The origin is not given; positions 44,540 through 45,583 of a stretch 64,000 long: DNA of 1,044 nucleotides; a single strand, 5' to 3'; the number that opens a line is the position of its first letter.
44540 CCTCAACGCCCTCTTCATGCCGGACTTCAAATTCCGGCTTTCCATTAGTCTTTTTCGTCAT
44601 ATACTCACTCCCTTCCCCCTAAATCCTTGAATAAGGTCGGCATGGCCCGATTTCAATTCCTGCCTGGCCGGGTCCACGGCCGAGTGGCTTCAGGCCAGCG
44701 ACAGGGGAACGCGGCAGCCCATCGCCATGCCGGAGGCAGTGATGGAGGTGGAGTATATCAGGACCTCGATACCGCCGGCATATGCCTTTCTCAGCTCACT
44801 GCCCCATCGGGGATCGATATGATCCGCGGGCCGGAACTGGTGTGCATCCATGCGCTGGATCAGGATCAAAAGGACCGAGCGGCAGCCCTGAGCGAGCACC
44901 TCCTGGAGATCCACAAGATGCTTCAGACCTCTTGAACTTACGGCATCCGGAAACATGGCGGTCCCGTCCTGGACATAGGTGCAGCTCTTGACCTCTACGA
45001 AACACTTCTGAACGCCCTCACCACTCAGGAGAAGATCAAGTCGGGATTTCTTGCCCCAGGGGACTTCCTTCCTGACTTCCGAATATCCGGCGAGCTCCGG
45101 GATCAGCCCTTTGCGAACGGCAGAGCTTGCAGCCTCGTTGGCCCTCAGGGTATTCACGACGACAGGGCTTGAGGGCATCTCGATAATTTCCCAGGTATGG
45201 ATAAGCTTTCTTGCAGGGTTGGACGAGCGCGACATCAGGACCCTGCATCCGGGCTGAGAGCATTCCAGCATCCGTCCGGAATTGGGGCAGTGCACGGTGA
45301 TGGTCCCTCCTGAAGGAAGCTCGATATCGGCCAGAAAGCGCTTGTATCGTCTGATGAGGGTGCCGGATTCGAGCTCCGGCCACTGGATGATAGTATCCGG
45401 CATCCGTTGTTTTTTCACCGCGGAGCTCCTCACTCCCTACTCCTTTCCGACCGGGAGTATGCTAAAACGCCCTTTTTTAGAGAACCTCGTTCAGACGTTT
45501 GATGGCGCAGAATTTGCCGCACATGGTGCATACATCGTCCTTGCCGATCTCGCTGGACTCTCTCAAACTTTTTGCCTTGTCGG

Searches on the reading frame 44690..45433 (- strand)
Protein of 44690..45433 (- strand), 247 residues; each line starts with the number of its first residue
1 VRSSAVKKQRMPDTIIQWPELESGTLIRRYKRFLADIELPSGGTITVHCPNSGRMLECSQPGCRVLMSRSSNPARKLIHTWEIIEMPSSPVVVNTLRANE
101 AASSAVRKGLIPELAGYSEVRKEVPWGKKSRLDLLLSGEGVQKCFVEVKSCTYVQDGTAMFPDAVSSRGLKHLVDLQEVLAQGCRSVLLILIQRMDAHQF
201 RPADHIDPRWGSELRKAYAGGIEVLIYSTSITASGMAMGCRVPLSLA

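Call 75: search_protein_families(library=pfam, proteins=[window:44690-45433:-], max_evalue=0.001)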
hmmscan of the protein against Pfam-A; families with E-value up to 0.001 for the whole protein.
window:44690-45433:- (247 aa): 2 families
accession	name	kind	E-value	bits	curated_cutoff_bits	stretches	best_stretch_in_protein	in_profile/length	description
PF03749.19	SfsA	-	1.3e-43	148.5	22.8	1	98-233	3-136/138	Sugar fermentation stimulation protein RE domain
PF17746.7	SfsA_N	-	1.1e-22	80.3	25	1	27-93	1-63/63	SfsA N-terminal OB domain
